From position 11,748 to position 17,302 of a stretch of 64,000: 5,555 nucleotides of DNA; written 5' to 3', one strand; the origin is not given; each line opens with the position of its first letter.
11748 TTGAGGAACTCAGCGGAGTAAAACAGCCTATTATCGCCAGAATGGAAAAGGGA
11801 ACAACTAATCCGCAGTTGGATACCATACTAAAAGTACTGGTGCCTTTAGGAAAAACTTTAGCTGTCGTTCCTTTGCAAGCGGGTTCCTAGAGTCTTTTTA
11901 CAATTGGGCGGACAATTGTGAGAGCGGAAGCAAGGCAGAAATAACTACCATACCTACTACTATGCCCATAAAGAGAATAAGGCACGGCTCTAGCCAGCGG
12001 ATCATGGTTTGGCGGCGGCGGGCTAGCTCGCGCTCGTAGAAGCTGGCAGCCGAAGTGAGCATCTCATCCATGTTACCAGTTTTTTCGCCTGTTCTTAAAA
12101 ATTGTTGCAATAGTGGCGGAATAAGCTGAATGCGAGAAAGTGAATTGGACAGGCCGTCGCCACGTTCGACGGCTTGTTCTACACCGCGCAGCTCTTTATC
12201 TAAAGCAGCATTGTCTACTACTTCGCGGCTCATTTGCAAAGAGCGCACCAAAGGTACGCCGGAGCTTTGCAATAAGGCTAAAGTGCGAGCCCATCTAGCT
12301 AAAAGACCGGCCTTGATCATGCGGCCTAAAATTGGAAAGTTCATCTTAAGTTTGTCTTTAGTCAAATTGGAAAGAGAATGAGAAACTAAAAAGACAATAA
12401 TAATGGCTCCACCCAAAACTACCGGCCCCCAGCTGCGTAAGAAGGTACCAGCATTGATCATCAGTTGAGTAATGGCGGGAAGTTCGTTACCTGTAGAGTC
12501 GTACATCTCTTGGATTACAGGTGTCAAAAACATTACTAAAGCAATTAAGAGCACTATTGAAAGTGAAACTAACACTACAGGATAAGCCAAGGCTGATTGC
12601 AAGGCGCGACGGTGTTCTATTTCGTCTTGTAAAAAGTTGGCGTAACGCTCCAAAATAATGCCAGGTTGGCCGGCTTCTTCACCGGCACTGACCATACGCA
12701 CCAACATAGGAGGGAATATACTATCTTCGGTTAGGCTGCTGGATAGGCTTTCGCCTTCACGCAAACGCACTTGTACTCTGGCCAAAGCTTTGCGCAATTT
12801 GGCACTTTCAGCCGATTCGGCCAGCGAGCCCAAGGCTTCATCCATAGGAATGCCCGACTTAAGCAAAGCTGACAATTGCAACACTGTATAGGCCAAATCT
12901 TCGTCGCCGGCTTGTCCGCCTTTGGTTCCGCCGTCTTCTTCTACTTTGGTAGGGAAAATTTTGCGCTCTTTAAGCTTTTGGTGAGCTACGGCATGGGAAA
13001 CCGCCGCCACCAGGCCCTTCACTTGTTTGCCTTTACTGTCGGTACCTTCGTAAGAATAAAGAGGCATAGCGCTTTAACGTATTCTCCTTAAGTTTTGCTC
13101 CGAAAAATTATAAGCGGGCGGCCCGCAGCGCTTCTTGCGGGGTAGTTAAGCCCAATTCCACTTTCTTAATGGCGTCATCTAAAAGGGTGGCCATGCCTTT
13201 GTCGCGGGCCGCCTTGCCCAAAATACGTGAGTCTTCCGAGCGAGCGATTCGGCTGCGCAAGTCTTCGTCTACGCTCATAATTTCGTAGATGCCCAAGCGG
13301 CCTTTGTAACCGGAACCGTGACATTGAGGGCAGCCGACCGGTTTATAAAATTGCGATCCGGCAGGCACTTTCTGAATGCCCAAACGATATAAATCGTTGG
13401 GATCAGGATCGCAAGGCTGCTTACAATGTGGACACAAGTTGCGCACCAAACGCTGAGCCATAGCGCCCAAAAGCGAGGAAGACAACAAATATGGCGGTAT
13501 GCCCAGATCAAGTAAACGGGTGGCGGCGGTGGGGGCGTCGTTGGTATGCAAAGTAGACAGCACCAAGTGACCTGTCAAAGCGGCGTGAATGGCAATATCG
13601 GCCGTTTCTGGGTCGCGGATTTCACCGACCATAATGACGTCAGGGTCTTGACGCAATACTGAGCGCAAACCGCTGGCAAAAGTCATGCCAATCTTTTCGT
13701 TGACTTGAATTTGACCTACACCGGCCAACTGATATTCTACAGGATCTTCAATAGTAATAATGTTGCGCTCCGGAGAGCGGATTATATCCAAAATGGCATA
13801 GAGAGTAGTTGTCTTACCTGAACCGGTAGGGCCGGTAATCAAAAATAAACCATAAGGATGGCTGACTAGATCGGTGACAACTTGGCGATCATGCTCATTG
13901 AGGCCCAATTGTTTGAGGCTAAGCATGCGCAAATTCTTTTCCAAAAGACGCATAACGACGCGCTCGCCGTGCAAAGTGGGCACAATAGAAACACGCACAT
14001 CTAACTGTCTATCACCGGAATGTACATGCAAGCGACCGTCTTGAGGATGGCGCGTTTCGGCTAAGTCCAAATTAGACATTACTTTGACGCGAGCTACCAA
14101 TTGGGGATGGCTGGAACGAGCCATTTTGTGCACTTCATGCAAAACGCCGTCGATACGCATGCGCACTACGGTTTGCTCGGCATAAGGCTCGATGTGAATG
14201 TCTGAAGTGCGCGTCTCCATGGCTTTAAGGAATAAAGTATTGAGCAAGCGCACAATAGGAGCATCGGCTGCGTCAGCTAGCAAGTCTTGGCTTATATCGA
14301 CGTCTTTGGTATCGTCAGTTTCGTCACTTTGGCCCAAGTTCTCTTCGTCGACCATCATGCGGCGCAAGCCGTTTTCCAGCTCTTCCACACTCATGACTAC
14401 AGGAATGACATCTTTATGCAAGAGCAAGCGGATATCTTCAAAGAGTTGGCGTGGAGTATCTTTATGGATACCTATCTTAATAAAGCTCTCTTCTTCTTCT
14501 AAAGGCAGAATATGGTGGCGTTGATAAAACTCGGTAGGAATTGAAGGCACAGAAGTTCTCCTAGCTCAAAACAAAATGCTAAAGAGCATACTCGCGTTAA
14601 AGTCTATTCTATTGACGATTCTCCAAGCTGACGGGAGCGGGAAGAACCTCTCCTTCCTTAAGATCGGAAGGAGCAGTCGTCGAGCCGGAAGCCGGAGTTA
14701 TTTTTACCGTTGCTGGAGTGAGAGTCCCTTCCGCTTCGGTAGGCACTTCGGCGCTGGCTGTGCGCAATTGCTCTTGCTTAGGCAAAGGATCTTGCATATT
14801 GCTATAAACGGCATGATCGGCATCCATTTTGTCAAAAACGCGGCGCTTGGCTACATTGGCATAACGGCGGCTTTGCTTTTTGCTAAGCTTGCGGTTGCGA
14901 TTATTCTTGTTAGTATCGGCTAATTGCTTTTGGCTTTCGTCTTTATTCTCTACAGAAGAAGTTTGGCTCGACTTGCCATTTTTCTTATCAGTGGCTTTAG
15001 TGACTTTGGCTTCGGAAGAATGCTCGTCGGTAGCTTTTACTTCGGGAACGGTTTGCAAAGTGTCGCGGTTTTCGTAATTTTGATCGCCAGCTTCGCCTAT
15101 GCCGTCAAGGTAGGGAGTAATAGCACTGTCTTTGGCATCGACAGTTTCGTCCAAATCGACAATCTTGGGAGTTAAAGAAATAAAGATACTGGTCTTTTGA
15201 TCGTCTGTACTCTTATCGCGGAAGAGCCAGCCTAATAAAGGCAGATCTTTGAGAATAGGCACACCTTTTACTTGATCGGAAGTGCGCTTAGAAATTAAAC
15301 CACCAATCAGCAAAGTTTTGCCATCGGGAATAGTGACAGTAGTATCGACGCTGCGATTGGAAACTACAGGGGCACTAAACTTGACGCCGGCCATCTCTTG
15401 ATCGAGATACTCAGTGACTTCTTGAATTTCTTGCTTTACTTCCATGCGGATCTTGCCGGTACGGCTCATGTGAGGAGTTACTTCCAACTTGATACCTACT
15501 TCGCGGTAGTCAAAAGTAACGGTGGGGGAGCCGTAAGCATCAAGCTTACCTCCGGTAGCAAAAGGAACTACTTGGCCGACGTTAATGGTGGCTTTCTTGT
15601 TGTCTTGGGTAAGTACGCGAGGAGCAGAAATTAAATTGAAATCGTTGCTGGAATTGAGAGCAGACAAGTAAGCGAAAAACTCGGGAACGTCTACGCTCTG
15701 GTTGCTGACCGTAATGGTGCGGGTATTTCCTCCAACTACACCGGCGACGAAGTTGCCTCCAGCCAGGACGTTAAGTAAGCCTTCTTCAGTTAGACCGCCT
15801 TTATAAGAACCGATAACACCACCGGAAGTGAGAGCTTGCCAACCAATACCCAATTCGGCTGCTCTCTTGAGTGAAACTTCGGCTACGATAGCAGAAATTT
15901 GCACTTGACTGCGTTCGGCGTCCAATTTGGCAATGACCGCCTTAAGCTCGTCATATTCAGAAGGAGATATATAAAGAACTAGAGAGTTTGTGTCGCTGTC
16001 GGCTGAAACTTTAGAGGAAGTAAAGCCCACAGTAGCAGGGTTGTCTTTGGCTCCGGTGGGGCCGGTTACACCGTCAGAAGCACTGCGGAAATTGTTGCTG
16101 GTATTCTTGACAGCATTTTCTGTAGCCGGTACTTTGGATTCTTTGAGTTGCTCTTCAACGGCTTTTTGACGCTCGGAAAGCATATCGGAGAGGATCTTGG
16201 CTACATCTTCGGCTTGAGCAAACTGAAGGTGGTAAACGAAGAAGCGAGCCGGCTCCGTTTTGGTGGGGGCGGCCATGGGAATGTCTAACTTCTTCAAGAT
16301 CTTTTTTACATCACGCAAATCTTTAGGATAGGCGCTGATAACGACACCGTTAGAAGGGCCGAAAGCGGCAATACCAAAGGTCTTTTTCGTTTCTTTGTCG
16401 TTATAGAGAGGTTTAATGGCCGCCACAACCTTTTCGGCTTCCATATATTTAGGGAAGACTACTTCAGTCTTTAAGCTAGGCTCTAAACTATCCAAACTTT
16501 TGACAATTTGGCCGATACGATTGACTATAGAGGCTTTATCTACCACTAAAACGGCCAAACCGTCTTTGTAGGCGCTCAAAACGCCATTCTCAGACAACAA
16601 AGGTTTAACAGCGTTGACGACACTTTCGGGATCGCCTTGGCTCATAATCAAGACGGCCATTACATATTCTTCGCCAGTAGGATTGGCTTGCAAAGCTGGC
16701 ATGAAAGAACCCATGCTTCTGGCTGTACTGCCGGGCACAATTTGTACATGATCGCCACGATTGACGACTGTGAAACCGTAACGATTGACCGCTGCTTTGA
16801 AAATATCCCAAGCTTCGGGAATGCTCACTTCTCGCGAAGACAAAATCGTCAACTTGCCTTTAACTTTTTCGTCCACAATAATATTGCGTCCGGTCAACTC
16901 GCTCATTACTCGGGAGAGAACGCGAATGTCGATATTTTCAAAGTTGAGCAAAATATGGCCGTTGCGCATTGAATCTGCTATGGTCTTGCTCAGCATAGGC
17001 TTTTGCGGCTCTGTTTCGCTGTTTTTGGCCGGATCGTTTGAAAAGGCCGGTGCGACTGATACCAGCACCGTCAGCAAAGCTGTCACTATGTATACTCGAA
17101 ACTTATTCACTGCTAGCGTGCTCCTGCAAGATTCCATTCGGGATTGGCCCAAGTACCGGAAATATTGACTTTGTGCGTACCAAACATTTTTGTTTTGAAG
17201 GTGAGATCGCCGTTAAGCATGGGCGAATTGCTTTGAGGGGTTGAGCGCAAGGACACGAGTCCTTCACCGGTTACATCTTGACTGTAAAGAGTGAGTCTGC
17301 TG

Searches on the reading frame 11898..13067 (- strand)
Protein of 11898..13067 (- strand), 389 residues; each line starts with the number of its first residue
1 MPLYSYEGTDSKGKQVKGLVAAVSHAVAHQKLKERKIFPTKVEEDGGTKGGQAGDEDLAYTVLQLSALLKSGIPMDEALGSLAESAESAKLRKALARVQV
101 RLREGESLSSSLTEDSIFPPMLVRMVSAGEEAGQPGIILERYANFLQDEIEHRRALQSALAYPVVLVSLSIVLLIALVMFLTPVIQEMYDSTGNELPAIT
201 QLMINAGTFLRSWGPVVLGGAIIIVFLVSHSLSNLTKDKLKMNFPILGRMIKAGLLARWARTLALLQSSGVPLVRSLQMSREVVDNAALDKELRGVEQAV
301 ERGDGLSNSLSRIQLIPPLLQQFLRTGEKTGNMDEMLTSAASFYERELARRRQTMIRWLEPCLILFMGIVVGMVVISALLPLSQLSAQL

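Call 50: search_protein_families(library=pfam, proteins=[window:11898-13067:-], max_evalue=0.00001)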
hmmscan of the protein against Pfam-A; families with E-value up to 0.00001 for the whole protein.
window:11898-13067:- (389 aa): 1 family
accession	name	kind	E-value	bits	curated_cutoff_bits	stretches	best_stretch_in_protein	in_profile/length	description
PF00482.28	T2SSF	-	1.6e-58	196.6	25.2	2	63-183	3-125/125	Type II secretion system (T2SS), protein F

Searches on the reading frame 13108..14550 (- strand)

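Call 51: search_protein_families(library=pfam, proteins=[window:13108-14550:-], max_evalue=0.00001)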
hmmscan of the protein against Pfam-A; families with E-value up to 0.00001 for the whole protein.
window:13108-14550:- (480 aa): 1 family
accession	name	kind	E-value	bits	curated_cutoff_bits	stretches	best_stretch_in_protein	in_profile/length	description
PF00437.27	T2SSE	-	1.3e-137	458.9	24.9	1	95-476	4-370/370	Type II/IV secretion system protein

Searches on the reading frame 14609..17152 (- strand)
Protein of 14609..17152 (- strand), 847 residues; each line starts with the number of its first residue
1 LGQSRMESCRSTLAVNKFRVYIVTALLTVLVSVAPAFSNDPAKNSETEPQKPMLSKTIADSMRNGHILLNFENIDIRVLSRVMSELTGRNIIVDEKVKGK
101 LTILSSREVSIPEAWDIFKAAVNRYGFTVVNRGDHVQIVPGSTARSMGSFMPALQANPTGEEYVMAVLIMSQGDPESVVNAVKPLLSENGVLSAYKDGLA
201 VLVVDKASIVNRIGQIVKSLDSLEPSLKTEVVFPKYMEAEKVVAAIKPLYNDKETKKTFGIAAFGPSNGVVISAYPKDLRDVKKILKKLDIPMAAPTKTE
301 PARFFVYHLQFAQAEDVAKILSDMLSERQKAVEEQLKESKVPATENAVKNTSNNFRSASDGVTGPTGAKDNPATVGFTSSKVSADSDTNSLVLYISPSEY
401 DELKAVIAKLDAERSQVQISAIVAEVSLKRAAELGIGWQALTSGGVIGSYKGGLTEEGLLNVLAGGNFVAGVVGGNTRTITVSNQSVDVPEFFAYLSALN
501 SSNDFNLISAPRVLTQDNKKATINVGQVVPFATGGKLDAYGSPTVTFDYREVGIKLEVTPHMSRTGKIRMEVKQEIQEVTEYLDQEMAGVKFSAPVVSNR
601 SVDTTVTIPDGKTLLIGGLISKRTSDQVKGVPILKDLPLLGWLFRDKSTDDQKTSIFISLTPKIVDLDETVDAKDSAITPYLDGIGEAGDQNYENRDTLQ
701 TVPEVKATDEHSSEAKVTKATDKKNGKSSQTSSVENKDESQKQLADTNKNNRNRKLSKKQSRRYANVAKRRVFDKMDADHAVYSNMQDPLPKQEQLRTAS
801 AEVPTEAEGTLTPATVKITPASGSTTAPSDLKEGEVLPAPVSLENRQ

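Call 51: search_protein_families(library=pfam, proteins=[window:14609-17152:-], max_evalue=0.00001)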
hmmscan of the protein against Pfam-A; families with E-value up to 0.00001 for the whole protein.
window:14609-17152:- (847 aa): 3 families
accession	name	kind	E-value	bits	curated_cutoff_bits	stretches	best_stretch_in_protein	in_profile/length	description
PF00263.26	Secretin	-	1.7e-46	158.3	27.5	1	498-666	1-169/169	Bacterial type II and III secretion system protein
PF03958.22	Secretin_N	-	9.4e-29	99.9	28.2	2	305-416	2-69/69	Bacterial type II/III secretion system short domain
PF21305.2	type_II_gspD_N0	-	3.3e-19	69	27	1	69-136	1-69/71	GspD-like, N0 domain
